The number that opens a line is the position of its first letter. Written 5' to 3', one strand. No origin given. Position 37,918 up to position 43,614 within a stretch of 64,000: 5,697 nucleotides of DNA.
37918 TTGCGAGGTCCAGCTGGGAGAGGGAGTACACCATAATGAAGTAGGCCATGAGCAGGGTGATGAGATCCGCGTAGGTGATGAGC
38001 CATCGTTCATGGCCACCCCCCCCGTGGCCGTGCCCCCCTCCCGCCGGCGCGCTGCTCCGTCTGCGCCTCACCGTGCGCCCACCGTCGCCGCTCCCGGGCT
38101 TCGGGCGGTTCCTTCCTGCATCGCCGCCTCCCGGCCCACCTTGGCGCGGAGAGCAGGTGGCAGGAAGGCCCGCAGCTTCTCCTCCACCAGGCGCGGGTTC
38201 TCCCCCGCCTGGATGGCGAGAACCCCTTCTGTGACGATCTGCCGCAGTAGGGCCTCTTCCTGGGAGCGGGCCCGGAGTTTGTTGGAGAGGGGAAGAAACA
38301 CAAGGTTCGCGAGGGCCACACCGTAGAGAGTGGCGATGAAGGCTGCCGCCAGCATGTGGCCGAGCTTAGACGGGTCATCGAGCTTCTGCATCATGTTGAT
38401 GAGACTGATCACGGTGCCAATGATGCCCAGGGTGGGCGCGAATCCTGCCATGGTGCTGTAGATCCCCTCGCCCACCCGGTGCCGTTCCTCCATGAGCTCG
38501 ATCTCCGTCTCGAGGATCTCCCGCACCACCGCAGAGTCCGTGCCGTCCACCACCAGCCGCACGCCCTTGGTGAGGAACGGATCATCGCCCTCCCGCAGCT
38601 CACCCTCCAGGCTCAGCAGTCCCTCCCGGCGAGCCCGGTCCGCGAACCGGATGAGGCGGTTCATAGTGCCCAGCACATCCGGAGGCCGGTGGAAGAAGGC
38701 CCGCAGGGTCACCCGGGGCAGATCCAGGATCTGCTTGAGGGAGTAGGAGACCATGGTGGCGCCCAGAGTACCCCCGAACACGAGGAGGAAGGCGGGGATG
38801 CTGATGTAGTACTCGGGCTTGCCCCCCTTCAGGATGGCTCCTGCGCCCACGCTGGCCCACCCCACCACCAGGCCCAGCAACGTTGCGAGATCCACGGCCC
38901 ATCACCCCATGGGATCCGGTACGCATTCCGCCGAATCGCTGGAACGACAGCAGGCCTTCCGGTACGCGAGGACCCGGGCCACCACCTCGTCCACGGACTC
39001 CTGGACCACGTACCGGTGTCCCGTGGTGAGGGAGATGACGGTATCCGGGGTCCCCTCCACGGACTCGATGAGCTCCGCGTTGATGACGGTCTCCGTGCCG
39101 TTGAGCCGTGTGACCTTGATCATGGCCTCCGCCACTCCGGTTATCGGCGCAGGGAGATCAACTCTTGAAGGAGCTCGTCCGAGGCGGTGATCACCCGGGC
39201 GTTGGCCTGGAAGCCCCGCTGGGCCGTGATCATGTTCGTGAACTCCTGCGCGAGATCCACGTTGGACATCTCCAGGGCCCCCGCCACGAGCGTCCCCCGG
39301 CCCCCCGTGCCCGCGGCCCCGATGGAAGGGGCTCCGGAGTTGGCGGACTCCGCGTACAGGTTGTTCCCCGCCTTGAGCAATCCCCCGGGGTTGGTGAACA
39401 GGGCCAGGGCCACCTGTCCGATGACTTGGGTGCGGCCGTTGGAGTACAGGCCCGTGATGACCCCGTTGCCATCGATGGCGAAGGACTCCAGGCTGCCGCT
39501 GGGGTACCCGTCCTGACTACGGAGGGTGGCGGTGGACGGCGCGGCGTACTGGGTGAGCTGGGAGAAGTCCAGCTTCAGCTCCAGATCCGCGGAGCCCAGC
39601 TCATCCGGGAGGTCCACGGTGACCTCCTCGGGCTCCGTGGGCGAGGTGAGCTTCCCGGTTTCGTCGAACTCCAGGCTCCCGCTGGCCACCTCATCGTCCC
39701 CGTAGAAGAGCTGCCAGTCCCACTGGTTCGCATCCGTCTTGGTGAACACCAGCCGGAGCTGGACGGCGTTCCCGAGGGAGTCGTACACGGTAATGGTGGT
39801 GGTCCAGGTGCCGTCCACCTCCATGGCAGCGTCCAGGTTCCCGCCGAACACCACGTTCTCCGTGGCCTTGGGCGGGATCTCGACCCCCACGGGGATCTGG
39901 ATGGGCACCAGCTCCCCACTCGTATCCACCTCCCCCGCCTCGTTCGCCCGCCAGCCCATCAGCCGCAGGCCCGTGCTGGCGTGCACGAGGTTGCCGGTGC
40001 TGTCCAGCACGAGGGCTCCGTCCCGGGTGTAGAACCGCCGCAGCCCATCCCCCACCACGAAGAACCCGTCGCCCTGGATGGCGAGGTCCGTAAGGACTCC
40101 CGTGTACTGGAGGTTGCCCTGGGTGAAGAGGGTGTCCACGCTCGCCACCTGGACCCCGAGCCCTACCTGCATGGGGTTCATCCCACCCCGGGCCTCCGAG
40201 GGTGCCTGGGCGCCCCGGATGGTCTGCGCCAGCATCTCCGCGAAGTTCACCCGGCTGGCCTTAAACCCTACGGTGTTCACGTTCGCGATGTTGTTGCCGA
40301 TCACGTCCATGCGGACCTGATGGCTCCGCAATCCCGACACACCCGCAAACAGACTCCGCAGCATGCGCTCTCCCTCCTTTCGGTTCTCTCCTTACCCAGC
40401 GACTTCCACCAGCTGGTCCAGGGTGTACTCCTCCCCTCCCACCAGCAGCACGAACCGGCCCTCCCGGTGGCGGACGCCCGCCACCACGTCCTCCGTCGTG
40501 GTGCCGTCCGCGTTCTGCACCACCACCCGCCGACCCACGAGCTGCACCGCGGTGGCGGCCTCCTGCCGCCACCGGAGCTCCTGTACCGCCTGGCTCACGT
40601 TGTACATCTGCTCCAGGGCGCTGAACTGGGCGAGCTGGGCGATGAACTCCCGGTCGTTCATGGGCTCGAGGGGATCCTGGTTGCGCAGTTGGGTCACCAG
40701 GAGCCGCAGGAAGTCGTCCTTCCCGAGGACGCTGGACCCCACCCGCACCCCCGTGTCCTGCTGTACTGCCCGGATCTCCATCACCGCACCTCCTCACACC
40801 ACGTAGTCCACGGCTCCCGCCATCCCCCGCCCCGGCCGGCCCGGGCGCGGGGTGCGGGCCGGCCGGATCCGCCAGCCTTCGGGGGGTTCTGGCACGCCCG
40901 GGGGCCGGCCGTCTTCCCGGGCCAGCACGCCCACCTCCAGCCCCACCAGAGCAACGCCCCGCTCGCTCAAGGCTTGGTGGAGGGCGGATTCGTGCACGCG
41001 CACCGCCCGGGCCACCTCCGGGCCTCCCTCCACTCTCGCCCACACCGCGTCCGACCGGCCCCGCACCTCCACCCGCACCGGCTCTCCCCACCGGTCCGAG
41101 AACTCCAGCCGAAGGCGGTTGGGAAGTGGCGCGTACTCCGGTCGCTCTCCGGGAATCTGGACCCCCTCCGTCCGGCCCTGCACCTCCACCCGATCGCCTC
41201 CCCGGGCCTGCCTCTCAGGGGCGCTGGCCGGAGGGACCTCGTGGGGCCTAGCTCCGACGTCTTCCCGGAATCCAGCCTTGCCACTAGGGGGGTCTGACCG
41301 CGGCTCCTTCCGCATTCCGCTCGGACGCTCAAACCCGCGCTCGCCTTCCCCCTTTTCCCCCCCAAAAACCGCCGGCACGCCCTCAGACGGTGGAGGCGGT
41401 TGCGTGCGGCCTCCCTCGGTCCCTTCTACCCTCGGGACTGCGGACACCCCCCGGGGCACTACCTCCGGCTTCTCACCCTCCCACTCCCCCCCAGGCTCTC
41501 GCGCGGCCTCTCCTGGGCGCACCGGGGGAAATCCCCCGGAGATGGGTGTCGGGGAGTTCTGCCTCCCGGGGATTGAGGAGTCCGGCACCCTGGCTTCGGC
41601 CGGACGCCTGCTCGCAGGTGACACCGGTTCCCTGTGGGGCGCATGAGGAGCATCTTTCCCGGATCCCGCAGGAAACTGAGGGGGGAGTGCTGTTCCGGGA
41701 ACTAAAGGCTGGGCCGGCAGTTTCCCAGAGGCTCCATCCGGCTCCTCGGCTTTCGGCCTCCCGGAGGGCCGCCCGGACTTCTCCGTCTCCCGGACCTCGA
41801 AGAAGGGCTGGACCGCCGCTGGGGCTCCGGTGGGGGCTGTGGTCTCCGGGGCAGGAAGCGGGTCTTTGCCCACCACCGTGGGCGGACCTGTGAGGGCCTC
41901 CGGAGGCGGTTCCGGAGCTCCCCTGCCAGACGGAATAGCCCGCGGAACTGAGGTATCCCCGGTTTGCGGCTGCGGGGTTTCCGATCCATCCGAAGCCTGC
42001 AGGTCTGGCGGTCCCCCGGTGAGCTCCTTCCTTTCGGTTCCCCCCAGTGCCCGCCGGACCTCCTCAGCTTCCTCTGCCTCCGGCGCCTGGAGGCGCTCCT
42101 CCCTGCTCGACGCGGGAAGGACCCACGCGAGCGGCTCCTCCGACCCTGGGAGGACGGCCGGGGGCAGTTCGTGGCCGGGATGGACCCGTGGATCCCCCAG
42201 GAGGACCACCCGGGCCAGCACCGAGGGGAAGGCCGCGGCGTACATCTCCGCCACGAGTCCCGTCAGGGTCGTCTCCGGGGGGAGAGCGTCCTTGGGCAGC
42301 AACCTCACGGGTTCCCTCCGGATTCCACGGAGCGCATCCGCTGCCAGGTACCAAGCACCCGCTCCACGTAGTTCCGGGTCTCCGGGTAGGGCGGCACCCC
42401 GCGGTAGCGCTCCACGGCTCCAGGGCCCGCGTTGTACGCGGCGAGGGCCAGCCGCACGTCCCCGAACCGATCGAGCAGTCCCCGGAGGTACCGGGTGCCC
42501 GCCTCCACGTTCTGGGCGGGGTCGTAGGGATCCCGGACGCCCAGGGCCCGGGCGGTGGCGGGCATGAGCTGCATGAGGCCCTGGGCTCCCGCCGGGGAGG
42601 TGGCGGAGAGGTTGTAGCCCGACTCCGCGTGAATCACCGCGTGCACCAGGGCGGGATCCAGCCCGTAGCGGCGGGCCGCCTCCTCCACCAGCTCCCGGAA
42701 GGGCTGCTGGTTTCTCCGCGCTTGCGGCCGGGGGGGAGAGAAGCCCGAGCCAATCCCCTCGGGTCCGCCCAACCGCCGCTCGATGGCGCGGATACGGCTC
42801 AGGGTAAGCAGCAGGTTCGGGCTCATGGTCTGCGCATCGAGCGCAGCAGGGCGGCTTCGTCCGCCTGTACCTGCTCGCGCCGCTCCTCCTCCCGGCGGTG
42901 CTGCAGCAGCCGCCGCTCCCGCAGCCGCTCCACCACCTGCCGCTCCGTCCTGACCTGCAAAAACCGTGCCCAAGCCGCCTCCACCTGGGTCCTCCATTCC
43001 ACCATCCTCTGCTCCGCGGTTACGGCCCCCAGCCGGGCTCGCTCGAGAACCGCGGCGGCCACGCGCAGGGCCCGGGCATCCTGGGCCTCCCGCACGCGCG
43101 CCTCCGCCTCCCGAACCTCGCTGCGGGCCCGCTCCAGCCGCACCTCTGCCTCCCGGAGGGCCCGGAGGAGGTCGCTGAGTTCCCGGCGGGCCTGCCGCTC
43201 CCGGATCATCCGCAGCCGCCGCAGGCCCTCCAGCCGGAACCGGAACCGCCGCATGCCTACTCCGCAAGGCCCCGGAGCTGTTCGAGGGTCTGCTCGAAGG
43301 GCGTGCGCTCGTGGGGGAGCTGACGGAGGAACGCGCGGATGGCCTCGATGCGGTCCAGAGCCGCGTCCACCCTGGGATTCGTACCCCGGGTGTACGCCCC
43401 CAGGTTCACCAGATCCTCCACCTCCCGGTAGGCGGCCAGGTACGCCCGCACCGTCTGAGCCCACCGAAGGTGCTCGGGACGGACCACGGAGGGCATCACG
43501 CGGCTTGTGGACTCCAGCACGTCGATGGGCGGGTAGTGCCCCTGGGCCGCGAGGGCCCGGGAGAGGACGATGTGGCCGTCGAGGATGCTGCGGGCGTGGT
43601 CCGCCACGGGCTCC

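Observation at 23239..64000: Bacillus-type fla/che supercluster that appears to be driven by sigma-54 rather than sigmaA/sigmaD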

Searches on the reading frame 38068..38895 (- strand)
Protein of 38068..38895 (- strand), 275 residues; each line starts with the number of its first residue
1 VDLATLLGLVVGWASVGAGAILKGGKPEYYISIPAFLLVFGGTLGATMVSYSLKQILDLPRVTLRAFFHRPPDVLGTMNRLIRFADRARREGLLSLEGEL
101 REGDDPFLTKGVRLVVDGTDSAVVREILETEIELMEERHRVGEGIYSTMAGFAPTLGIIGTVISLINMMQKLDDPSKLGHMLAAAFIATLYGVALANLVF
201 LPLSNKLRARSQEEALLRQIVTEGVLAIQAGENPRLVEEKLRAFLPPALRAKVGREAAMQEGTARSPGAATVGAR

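Call 11: search_protein_families(library=pfam, proteins=[window:38068-38895:-], max_evalue=0.001)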
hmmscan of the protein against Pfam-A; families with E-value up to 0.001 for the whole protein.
window:38068-38895:- (275 aa): 2 families
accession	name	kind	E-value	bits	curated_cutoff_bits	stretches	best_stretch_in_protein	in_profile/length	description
PF01618.21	MotA_ExbB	-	1.3e-32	112.7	22.9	1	102-217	4-124/127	MotA/TolQ/ExbB proton channel family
PF20560.3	MotA_N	-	0.00011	22.8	27.3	1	7-70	2-66/91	Motility protein A N-terminal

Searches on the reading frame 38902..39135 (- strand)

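Call 11: search_protein_families(library=pfam, proteins=[window:38902-39135:-], max_evalue=0.001)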
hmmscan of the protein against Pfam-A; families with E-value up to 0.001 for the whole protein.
window:38902-39135:- (77 aa): 1 family
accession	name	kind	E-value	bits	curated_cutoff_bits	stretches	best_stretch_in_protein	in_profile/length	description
PF06289.16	FlbD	-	4.8e-29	100.2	24.7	1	5-62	1-58/59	Flagellar and Swarming motility proteins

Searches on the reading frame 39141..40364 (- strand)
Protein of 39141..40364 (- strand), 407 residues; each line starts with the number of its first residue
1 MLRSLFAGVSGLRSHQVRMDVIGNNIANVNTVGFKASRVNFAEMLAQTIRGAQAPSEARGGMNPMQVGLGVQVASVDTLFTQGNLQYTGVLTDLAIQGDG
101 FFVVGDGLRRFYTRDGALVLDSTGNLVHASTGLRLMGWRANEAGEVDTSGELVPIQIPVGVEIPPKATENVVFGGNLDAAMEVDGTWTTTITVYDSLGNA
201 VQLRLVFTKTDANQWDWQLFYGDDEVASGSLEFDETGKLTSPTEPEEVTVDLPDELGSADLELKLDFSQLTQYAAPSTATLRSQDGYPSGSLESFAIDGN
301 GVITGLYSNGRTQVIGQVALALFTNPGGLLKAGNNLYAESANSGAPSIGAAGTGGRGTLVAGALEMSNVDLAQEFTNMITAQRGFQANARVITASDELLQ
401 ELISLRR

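Call 11: search_protein_families(library=pfam, proteins=[window:39141-40364:-], max_evalue=0.001)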
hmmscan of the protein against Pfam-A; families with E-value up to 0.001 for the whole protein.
window:39141-40364:- (407 aa): 4 families
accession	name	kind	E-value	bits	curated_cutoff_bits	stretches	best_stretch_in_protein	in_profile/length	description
PF07559.19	FlgE_D2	-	4.8e-20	72.9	22.7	1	180-287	15-142/142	Flagellar basal body protein FlaE D2 domain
PF06429.18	Flg_bbr_C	-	5.4e-19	67.9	23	1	361-405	2-46/46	Flagellar basal body rod FlgEFG protein C-terminal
PF22692.1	LlgE_F_G_D1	-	7.6e-11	42.5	27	1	95-168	1-52/64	Flagellar hook protein FlgE/F/G D1 domain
PF00460.25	Flg_bb_rod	-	2.2e-10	40.7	20.7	1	8-35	4-31/31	Flagella basal body rod protein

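Call 18: find_related_loci(query=window:39141-40364:-, collection=genome_contigs, flank=10000)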
Query window:39141-40364:- (407 aa) in genome_contigs; peptide patterns used: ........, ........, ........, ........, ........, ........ (x = any residue, [..] = any of these).
535 stretches matched a pattern; 475 encode a relative of the query (tblastn E <= 1e-3); the best 80 are kept; 80 distinct loci.
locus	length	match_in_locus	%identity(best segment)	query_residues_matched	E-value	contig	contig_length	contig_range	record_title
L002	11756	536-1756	94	1-407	0e+0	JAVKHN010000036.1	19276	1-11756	MAG: Candidatus Sysuimicrobium calidum isolate HHBFW-2_201803_bins_120 HHBFW-2_201803_bins_120_scaffold_36, whole genome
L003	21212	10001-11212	74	1-407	0e+0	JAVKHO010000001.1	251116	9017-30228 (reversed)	MAG: Candidatus Tepidifontimicrobium thermophilum isolate HHBFW-2_201803_bins_14 HHBFW-2_201803_bins_14_scaffold_1, whol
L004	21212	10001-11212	74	1-407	0e+0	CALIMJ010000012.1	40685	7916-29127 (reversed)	MAG: uncultured bacterium isolate S1_Bin_METABAT__12_1 genome assembly, contig: c_000001172493, whole genome shotgun seq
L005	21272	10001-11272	75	1-407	0e+0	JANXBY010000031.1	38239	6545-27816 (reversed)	MAG: Armatimonadota bacterium isolate SKYB51 k141_192696, whole genome shotgun sequence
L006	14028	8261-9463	72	1-404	0e+0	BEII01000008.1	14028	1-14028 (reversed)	Bacterium HR32 DNA, contig: NODE_1240_8, isolate: HRbin32, whole genome shotgun sequence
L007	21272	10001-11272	77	1-407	0e+0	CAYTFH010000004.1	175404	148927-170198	MAG TPA_asm: uncultured bacterium isolate binchicken_co30_114 genome assembly, contig: NODE_99_length_175404_cov_105.893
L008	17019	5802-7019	58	1-407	3e-147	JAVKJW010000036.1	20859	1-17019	MAG: Candidatus Thermofontivivens primus isolate QQ_201705_bins_113 QQ_201705_bins_113_scaffold_36, whole genome shotgun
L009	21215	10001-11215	56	1-407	5e-140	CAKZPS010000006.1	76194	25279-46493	MAG TPA_asm: uncultured bacterium isolate SRR5214706_bin.38_CONCOCT_v1.1_MAG genome assembly, contig: ERZ1744544.213, wh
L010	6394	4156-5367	55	1-407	5e-140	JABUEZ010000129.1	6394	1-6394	MAG: Candidatus Profundicultor aquiphilus isolate Ch31 NODE_8529_length_6394_cov_3.19611_ID_8703641, whole genome shotgu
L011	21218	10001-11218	56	1-407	3e-139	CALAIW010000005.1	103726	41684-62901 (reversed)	MAG: uncultured bacterium isolate S1_Bin_METABAT__242_1 genome assembly, contig: c_000002582555, whole genome shotgun se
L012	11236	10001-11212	55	1-407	6e-139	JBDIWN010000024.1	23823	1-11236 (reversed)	MAG: Candidatus Profundicultor thermophilus isolate DG02_2.bins.11.Tibet NODE_892_length_23823_cov_4.159478, whole genom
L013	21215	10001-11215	56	1-407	7e-138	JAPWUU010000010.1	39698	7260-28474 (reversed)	MAG: Candidatus Caldatribacterium sp. isolate RSWS11 scaffold_85_c1, whole genome shotgun sequence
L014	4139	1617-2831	56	1-407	2e-140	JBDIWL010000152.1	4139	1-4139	MAG: Candidatus Caldatribacterium thermophilum isolate JZ-1.bins.129.201901 NODE_19534_length_4139_cov_2.073529, whole g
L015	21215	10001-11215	55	1-407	3e-137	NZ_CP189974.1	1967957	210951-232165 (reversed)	Candidatus Caldatribacterium sp. SIUC1 chromosome, complete genome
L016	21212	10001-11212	56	1-407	1e-136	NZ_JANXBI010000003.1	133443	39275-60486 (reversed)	MAG: Candidatus Caldatribacterium sp. isolate SKYB28 k141_444014, whole genome shotgun sequence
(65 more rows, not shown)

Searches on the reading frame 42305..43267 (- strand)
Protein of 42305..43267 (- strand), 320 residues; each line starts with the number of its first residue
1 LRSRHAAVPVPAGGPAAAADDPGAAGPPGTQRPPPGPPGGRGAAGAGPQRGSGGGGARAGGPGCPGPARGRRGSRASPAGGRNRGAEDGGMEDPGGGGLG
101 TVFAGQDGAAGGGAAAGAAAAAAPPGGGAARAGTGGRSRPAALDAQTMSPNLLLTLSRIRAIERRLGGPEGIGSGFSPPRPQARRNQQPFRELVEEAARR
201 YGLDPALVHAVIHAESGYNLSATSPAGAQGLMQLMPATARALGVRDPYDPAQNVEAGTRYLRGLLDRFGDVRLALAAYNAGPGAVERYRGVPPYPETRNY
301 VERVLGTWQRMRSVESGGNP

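Call 10: search_protein_families(library=pfam, proteins=[window:42305-43267:-], max_evalue=0.001)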
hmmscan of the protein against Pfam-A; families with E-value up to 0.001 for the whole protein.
window:42305-43267:- (320 aa): 2 families
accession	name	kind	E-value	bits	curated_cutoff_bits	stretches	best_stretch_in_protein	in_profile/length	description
PF01464.25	SLT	-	4e-30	104.2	21.3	1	193-290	2-106/117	Transglycosylase SLT domain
PF13406.11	SLT_2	-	0.00017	21.4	24.3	0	183-218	66-101/292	Transglycosylase SLT domain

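Call 47: search_protein_families(library=ncbifam, proteins=[window:42305-43267:-], max_evalue=0.001)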
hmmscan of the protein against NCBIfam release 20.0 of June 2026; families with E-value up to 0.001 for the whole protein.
window:42305-43267:- (320 aa): 7 families
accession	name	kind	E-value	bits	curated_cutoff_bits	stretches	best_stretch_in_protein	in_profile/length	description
NF047373.1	BB0259_flg_lyt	exception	9.1e-31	107.4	234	1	188-305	546-682/705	flagellar assembly lytic transglycosylase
NF008112.0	PRK10859.1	equivalog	5.8e-19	67.9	354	1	190-286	290-391/483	membrane-bound lytic murein transglycosylase MltF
NF008631.0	PRK11619.1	equivalog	1.6e-14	53.3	536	1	193-290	482-590/644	murein transglycosylase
NF008670.0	PRK11671.1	equivalog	2.8e-11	43.2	375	1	190-287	192-308/359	membrane-bound lytic murein transglycosylase MltC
NF008050.0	PRK10783.1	equivalog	1.5e-07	30.1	508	1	214-285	127-205/457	murein transglycosylase D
NF012014.0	PRK15470.1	equivalog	7e-06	25.8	233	1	192-239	41-88/203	membrane-bound lytic murein transglycosylase EmtA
NF052397.1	AggPromo_Cterm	subfamily_domain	1.6e-05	25.3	40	1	207-277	4-73/80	aggregation-promoting factor C-terminal-like domain-containing protein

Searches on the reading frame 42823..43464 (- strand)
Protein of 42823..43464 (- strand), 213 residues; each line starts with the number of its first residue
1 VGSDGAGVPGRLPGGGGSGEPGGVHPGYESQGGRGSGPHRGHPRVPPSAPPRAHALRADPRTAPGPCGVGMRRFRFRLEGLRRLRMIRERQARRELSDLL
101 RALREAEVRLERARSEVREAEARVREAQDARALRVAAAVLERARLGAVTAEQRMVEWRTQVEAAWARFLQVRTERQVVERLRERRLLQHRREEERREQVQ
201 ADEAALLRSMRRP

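Call 47: search_protein_families(library=ncbifam, proteins=[window:42823-43464:-], max_evalue=0.001)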
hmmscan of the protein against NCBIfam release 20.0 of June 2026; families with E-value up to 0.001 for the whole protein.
window:42823-43464:- (213 aa): 1 family
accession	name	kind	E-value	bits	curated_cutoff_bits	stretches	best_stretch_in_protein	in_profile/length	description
TIGR02473.1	flagell_FliJ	equivalog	5.5e-13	49.5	50.45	1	75-211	1-141/141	flagellar export protein FliJ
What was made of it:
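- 42823..48860 (-): flgB, flgC, fliE, fliF, fliG, fliH, fliI, fliJ. FliJ scores 49.5 bits on TIGR02473 against a cut-off of 50.45 (call 47).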
